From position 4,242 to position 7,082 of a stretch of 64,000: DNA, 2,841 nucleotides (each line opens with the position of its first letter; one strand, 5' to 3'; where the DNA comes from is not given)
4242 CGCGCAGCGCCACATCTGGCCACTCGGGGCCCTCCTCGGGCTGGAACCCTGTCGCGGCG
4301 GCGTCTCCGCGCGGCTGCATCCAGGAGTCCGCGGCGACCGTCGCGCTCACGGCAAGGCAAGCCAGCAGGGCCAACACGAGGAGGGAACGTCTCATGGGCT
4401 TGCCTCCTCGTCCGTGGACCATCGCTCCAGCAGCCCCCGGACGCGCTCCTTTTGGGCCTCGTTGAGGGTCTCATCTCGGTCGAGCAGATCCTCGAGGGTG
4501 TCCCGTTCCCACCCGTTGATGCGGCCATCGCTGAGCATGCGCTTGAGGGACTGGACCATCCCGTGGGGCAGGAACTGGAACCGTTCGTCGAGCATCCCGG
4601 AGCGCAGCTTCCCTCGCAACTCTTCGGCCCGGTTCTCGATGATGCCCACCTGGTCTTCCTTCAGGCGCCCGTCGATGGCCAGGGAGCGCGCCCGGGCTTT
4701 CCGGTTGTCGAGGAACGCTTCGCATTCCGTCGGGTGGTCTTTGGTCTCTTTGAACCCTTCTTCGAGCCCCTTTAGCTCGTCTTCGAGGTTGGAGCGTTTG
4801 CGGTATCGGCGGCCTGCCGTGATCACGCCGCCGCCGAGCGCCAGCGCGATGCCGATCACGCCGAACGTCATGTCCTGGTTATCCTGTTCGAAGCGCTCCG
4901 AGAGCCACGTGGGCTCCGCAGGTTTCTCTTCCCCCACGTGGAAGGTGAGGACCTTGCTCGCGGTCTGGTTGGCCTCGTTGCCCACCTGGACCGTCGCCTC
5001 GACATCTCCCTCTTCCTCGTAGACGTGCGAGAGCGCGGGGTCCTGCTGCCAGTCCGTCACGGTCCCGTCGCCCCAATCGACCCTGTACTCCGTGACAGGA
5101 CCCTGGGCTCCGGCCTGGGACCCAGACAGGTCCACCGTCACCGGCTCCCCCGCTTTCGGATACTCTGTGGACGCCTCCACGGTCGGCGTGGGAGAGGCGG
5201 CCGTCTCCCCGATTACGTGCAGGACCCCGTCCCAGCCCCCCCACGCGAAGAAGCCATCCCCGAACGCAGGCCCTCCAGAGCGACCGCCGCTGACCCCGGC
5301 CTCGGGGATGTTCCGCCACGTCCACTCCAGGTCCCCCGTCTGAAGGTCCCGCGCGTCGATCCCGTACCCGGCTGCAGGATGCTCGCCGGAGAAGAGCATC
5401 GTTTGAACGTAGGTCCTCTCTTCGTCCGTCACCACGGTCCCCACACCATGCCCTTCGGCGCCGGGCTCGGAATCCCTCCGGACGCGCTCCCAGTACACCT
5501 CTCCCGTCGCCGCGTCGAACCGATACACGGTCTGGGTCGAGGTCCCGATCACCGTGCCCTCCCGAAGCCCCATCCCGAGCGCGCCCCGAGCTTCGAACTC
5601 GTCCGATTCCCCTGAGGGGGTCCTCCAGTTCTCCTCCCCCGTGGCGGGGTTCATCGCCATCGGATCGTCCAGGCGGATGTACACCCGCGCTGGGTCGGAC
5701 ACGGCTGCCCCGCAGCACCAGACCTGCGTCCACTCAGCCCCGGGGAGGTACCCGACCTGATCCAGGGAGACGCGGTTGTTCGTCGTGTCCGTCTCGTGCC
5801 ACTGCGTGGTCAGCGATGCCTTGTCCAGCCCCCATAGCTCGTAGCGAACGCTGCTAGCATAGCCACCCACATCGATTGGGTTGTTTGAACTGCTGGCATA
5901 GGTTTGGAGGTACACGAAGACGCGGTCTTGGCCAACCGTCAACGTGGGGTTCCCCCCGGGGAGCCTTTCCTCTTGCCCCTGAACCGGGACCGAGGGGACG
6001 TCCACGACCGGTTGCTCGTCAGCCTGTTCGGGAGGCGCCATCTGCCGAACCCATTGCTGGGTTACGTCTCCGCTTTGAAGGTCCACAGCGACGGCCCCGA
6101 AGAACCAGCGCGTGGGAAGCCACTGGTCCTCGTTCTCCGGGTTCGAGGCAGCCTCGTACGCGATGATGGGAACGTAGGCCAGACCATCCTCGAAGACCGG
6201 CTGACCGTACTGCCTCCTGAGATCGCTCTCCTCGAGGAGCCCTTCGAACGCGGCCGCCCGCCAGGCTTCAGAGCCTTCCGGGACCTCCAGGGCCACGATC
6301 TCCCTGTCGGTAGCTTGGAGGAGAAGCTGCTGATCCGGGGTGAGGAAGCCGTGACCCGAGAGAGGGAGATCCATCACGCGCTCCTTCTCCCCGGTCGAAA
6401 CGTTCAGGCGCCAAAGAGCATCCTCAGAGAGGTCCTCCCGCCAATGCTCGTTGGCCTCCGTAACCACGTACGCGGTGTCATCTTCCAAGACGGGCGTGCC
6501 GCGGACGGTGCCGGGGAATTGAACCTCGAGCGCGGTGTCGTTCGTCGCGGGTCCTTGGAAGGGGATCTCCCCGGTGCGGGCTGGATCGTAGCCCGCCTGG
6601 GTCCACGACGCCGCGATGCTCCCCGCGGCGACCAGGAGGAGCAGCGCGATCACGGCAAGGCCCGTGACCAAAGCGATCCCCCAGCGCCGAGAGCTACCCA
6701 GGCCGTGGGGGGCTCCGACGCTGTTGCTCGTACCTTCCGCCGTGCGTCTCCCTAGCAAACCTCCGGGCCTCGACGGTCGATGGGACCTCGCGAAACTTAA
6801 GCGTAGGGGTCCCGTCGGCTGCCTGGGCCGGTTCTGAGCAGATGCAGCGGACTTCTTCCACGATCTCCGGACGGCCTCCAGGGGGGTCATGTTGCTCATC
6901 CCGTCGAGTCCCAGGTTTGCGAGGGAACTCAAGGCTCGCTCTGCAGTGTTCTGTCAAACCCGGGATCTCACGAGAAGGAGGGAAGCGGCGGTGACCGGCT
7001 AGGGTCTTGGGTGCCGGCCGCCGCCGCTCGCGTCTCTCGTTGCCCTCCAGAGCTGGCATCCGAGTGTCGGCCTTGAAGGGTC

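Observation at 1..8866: Three translationally coupled surface-protein paralogs directly downstream of a wHTH-STAND-TPR gene: candidate surface-to-transcription signalling array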

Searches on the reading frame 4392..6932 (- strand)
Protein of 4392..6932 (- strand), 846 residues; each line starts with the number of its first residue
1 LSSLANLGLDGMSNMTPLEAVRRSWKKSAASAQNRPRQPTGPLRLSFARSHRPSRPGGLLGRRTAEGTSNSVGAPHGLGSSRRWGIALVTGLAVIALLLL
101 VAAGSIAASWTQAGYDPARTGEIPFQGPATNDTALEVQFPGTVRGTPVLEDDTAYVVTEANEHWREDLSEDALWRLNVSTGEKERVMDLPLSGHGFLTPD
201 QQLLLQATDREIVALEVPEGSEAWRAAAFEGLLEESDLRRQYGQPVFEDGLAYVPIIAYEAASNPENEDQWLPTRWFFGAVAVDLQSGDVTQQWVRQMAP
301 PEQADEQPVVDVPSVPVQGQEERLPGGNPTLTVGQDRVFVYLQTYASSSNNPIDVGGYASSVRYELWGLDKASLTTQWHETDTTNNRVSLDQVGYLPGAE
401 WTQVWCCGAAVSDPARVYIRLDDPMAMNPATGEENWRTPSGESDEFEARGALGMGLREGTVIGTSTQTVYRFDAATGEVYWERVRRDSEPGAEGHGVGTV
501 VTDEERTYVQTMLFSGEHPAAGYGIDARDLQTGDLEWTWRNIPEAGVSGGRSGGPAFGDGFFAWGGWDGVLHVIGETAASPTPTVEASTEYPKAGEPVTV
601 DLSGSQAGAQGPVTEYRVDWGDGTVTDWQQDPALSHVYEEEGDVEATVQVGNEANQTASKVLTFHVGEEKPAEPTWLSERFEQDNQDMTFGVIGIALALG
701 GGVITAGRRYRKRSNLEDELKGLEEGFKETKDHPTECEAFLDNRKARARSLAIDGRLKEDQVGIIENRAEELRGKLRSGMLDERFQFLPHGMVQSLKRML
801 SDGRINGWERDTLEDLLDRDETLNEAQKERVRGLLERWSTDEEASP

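Call 5: search_protein_families(library=pfam, proteins=[window:4392-6932:-], max_evalue=0.1)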
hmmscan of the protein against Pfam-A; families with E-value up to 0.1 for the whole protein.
window:4392-6932:- (846 aa): 3 families
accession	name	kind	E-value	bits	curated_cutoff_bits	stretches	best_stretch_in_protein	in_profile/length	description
PF13360.13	PQQ_2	-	4.2e-13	49.9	27.6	2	426-549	7-110/233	Outer membrane protein assembly factor BamB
PF18911.6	PKD_4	-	1.9e-07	31.4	27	1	582-661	3-80/85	PKD domain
PF00801.26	PKD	-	6.6e-07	29.7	23.5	1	585-660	4-75/80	PKD domain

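Call 6: search_protein_families(library=ncbifam, proteins=[window:4392-6932:-], max_evalue=0.1)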
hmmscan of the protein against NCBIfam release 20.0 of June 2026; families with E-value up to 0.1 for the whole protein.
window:4392-6932:- (846 aa): 4 families
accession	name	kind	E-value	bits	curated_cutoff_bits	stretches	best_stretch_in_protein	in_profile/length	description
TIGR03075.1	PQQ_enz_alc_DH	subfamily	5.1e-09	35.3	480.05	1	425-545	82-203/530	PQQ-dependent dehydrogenase, methanol/ethanol family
TIGR04528.1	acido_non_PQQ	subfamily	4.5e-06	25.7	650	1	423-552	68-192/493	acido-empty-quinoprotein group A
NF008351.0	PRK11138.1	equivalog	0.0012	17.4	423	0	425-484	82-147/394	outer membrane protein assembly factor BamB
TIGR03300.1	assembly_YfgL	equivalog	0.0031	16.3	285.2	1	425-482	78-130/377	outer membrane protein assembly factor BamB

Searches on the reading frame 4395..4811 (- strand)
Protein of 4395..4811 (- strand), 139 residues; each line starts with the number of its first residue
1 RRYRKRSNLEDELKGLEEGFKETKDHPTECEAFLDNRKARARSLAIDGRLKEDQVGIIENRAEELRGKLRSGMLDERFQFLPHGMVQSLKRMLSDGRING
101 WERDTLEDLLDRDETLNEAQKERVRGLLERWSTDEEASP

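Call 10: search_protein_families(library=pfam, proteins=[window:4395-4811:-], max_evalue=10)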
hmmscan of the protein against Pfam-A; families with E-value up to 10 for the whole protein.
seq(139 aa): 4 families
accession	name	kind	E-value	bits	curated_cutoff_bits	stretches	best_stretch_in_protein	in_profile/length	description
PF11734.13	TilS_C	-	0.028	14.2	22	1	69-106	3-40/74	TilS substrate C-terminal domain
PF05483.17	SCP-1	-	0.046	12.2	23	1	5-69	542-603/787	Synaptonemal complex protein 1 (SCP-1)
PF05622.17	HOOK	-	0.061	12.5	35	1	8-72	273-338/514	HOOK protein coiled-coil region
PF03902.18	Gal4_dimer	-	0.3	11.7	22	1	87-130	17-46/54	Gal4-like dimerisation domain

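Call 11: find_homologous_proteins(query=window:4395-4811:-, max_evalue=0.001)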
Query seq(139 aa): 67 candidates shared short words with the query, none scored E <= 0.001.
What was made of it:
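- Tried and rejected: The tail alone returned nothing (call 11).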

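Call 22: search_protein_representatives(alignment_id=A1)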
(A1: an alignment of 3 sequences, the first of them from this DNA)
Query: 3 sequences, 139 profile positions. Proteins with E-value up to 0.001 (for the whole library): 299; up to 1e-10: 183; up to 1e-30: 63. The best 150 are listed.
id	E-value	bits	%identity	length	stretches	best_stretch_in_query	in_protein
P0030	2.6e-73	260.7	-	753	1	1-139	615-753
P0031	4.6e-67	240.5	-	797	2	1-135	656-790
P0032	6.3e-64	230.4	-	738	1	1-137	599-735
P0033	1.0e-61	223.2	-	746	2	2-137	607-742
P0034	3.0e-60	218.4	-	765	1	2-137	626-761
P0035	2.8e-59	215.3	-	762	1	1-137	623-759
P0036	4.8e-59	214.5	-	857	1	1-136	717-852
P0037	4.2e-58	211.5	-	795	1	1-137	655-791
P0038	1.8e-57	209.4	-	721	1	1-133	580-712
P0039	1.0e-54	200.5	-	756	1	1-136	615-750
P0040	4.0e-53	195.3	-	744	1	1-136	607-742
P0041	1.0e-51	190.8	-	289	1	1-137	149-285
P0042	5.7e-51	188.4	-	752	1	1-137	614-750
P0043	6.9e-49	181.6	-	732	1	2-137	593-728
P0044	1.1e-46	174.4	-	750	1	1-135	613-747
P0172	9.2e-19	84.0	-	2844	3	1-137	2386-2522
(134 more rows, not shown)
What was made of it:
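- Nearly all are 700-800 aa with the tail at the very C-terminus (call 22).
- Tried and rejected: The exhaustive HMMER search nevertheless found 299 clusters (call 22).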

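Call 53: search_solved_structures(query=A2, max_evalue=10)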
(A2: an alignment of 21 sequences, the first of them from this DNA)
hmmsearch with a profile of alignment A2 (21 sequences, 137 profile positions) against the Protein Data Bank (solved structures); distinct sequences matched with E-value up to 10: 11.
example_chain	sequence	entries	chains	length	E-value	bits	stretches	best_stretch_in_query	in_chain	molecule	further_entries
4u08_A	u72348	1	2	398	0.083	16.2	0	47-85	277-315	LIC11098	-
4u09_A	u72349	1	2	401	0.14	15.4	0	50-126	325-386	LIC12759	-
5h07_D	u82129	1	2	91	0.23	14.7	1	8-81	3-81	TNFAIP3-interacting protein 2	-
1ylo_A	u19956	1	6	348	0.52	13.6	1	38-114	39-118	hypothetical protein SF2450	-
5gs2_B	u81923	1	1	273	0.89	12.8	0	62-92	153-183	repebody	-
3rfj_A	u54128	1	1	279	0.97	12.7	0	62-92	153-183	Internalin B, repeat modules, Variable lymphocyte receptor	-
9ian_A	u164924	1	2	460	0.99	12.7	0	31-68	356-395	Nitrogenase iron-molybdenum cofactor biosynthesis protein NifE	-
9iao_A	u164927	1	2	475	1.1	12.6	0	31-67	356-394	Nitrogenase iron-molybdenum cofactor biosynthesis protein NifE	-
9onj_A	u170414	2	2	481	1.1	12.5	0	31-67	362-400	Nitrogenase iron-molybdenum cofactor biosynthesis protein NifE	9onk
3pdi_A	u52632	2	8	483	1.1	12.5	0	31-67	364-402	Nitrogenase MoFe cofactor biosynthesis protein NifE | Nitrogenase iron-molybdenum cofactor biosynthesis protein NifE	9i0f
6snz_A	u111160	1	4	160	7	9.9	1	4-45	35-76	Prelamin-A/C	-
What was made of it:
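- The PDB sequence profile finds nothing (call 53).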

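Call 54: predict_structure(alignment_id=A2)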
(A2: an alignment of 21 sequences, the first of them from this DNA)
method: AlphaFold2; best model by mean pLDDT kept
length: 139 residues; sequences in the alignment: 21
mean_pLDDT: 87.1   pTM: 0.72
mean pLDDT of the five models: 87.1, 86.9, 86.4, 86.2, 86.0
residues with pLDDT >= 90: 63; 70-90: 67; 50-70: 5; < 50: 4
segments of 3 or more residues with pLDDT < 50: 136-139
pLDDT, mean of each block of 10 residues (from residue 1): 81 97 93 96 96 96 92 82 84 79 88 89 87 54
secondary structure, 60 per line:
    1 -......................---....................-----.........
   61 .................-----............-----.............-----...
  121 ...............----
elements in order: H2-23 H27-46 H52-77 H83-94 H100-112 H118-135
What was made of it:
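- AF2 pLDDT 87, pTM 0.72, six helices (call 54).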

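Call 56: fold_search(model_id=the predicted structure, library=pdb)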
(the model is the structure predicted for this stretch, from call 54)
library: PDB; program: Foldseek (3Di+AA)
matches with E <= 10: 63; with E <= 0.001: 0
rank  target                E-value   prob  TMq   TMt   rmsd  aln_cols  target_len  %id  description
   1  2odm_B                2.0e+00  0.95  0.45  0.71   2.6        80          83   12  Crystal structure of S. aureus YlaN, an essential leucine rich protein involved in the control of cell shape (released 2007-06-05)
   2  3cjd_A                2.2e+00  0.10  0.24  0.20  12.7       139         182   17  Crystal structure of putative TetR transcriptional regulator (YP_510936.1) from Jannaschia sp. CCS1 at 1.79 A resoluti (released 2008-04-01)
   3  7o99_A                3.1e+00  0.10  0.28  0.28  13.6       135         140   12  diMn-sulerythrin (released 2021-12-01)
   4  3cjd_B                3.1e+00  0.08  0.23  0.19  12.7       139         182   17  Crystal structure of putative TetR transcriptional regulator (YP_510936.1) from Jannaschia sp. CCS1 at 1.79 A resoluti (released 2008-04-01)
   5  1sgm_A                3.3e+00  0.11  0.28  0.23  11.7       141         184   11  Crystal Structure of Hypothetical Protein YXAF (released 2004-08-17)
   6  9s9k_A                3.3e+00  0.09  0.27  0.23  22.6       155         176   10  S. islandicus CdvB (semi open) (released 2026-01-28)
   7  7ppt_B                3.5e+00  0.09  0.27  0.27  13.4       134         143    9  Structure of diFe-Sulerythrin at 0.26 MGy total absorbed dose (released 2022-06-08)
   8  7o8d_B                3.5e+00  0.09  0.28  0.27  13.6       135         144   12  diFe-sulerythrin oxidised by H2O2 (released 2021-12-01)
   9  9s9k_B                3.5e+00  0.09  0.28  0.23  22.6       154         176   11  S. islandicus CdvB (semi open) (released 2026-01-28)
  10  7o8d_A                4.0e+00  0.08  0.27  0.26  13.3       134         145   10  diFe-sulerythrin oxidised by H2O2 (released 2021-12-01)
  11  8vlx_B                4.2e+00  0.12  0.31  0.17  13.3       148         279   13  HTT in complex with HAP40 and a small molecule. (released 2024-03-06)
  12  9h2d_A                4.2e+00  0.08  0.28  0.17  12.6       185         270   12  Human IFT172 C-terminal U-box domain crystal structure (released 2024-12-04)
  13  2eh3                  4.5e+00  0.13  0.37  0.32  11.7       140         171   18  Crystal structure of aq_1058, a transcriptional regulator (TerR/AcrR family) from Aquifex aeolicus VF5 (released 2007-09-04)
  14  6o6o_B                4.5e+00  0.10  0.32  0.27  13.2       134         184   16  Structure of the regulator FasR from Mycobacterium tuberculosis (released 2020-03-11)
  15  6hze_A                4.5e+00  0.08  0.28  0.06  14.4       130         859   11  BP0997, GH138 enzyme targeting pectin rhamnogalacturonan II (released 2019-03-20)
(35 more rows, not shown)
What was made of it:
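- Tried and rejected: YlaN, CdvB and TetR-like structural hits were rejected (E > 1, call 56).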

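Call 78: find_encoding_contigs(protein=P0030, flank=10000, max_places=3)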
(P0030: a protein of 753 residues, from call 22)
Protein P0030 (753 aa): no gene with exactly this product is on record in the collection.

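Call 80: search_protein_families(library=pfam, alignment_id=A2, max_evalue=0.1)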
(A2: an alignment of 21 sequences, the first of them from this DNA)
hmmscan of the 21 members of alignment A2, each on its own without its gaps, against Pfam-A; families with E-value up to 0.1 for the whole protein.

A. member 1, seq(139 aa): 3 families
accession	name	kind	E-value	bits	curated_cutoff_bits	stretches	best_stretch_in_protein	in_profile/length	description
PF11734.13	TilS_C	-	0.028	14.2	22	1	69-106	3-40/74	TilS substrate C-terminal domain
PF05483.17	SCP-1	-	0.046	12.2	23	1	5-69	542-603/787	Synaptonemal complex protein 1 (SCP-1)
PF05622.17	HOOK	-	0.061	12.5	35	1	8-72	273-338/514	HOOK protein coiled-coil region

B. families by the number of members that match (of 21 scanned): 22 families
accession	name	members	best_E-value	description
PF05099.18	TerB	5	0.0028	Tellurite resistance protein TerB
PF13490.11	zf-HC2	2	0.0024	Putative zinc-finger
PF05622.17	HOOK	2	0.0056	HOOK protein coiled-coil region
PF02720.22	DUF222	2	0.0066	Domain of unknown function (DUF222)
PF11734.13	TilS_C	2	0.024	TilS substrate C-terminal domain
PF08044.16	DUF1707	1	0.0013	DUF1707 SHOCT-like domain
PF04363.17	DUF496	1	0.003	Protein of unknown function (DUF496)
PF22888.1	FIMAH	1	0.0032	FIMAH domain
PF11304.13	DUF3106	1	0.0087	Protein of unknown function (DUF3106)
PF09851.14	SHOCT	1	0.011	Short C-terminal domain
PF02613.20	Nitrate_red_del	1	0.017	Nitrate reductase delta subunit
PF13801.11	Metal_resist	1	0.024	Heavy-metal resistance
PF08993.15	T4_Gp59_N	1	0.03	T4 gene Gp59 loader of gp41 DNA helicase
PF24198.1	DUF7423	1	0.032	Domain of unknown function (DUF7423)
PF22216.1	Sas-6_C_CC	1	0.044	Spindle assembly abnormal protein 6 homolog, C-terminal coiled coil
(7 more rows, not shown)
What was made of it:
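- On TerB / SHOCT (candidate identity of the tail): SHOCT and DUF1707 are each hit by one member (calls 10, 80).
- Closest known: TerB / SHOCT-like helical modules. Same: The second half of the tail (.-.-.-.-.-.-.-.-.-[IV]-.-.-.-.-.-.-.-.) gives weak hits: TerB in 5 of 21 members (best E 0.003), and SHOCT or DUF1707 in one member each (call 80).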

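Call 93: fold_search(model_id=the predicted structure, library=viral)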
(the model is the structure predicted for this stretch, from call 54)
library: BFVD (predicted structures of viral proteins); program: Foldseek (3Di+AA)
matches with E <= 10: 131; with E <= 0.001: 0
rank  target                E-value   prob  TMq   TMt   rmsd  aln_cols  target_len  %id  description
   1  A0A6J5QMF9            3.0e-01  0.85  0.38  0.10  11.0       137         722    9  Uncharacterized protein [uncultured Caudovirales phage]
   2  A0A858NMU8            3.9e-01  0.87  0.45  0.22   7.0       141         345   17  (no name in the UniProt tables at hand)
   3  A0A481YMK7            6.5e-01  0.44  0.29  0.16  12.0       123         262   16  Uncharacterized protein [Pithovirus LCDPAC01]
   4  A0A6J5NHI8            6.8e-01  0.89  0.43  0.10  11.1       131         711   13  Uncharacterized protein [uncultured Caudovirales phage]
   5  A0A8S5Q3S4            8.8e-01  1.00  0.49  0.78   2.0        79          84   11  Uncharacterized protein [Podoviridae sp. ctza028]
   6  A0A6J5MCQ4            1.2e+00  0.08  0.20  0.06  17.1       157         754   21  Uncharacterized protein [uncultured Caudovirales phage]
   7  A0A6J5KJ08            1.4e+00  0.30  0.34  0.09  13.2       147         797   12  Uncharacterized protein [uncultured Caudovirales phage]
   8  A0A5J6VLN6            1.8e+00  0.06  0.20  0.12  23.3       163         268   15  Snf7 family protein [Megaviridae environmental sample]
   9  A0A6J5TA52            2.1e+00  0.28  0.37  0.09  15.7       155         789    9  Uncharacterized protein [uncultured Caudovirales phage]
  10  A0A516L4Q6            2.1e+00  0.20  0.34  0.11  16.9       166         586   16  (no name in the UniProt tables at hand)
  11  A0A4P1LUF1            2.1e+00  0.09  0.24  0.23  17.0       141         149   13  (no name in the UniProt tables at hand)
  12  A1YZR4                2.1e+00  0.08  0.24  0.25  14.7       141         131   14  Uncharacterized protein [Burkholderia phage BcepF1]
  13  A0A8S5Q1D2            2.2e+00  0.10  0.22  0.08  16.4       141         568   14  Response regulator protein [Siphoviridae sp. ctOCb13]
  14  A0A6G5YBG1            2.3e+00  0.63  0.37  0.64   3.3        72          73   12  (no name in the UniProt tables at hand)
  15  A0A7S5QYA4            2.3e+00  0.21  0.34  0.20  11.4       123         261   14  (no name in the UniProt tables at hand)
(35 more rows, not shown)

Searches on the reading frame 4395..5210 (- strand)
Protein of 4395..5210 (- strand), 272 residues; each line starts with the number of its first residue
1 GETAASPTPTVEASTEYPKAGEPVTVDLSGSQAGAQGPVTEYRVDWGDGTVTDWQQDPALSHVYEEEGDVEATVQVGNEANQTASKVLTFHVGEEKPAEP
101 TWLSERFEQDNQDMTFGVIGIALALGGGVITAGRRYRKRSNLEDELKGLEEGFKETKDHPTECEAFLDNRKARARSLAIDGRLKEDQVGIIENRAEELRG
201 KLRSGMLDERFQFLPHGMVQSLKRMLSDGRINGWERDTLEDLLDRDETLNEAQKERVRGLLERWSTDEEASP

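Call 45: find_homologous_proteins(query=A5, max_evalue=1e-10)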
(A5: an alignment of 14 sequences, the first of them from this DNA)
Query A5 (14 sequences) (272 aa, profile of the alignment): 2 proteins with E <= 1e-10 among 8000 candidates.
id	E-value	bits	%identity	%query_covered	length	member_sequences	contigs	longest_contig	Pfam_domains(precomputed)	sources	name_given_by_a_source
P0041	7.7e-117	407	57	91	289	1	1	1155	PF00801.27,PF18911.7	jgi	jgi:hypothetical protein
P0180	5.0e-113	395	57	99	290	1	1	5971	-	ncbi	-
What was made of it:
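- Tried and rejected: A 14-member PKD-TM-tail profile returned only two fragments (call 45).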

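Call 60: find_encoding_contigs(protein=P0180, flank=10000, max_places=3)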
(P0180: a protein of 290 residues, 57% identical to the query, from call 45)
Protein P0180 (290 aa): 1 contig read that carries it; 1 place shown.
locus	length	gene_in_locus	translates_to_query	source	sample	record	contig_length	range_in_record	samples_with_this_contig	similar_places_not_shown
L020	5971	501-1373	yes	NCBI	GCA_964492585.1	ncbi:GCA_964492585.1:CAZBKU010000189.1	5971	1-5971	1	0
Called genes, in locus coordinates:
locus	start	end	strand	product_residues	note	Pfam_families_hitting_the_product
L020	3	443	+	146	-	?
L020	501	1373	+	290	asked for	-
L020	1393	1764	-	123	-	-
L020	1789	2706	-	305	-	-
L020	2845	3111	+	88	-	-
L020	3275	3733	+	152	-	PF00582:Usp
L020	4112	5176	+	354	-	PF00465:Fe-ADH, PF13685:Fe-ADH_2, PF25137:ADH_Fe_C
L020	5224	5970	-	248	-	?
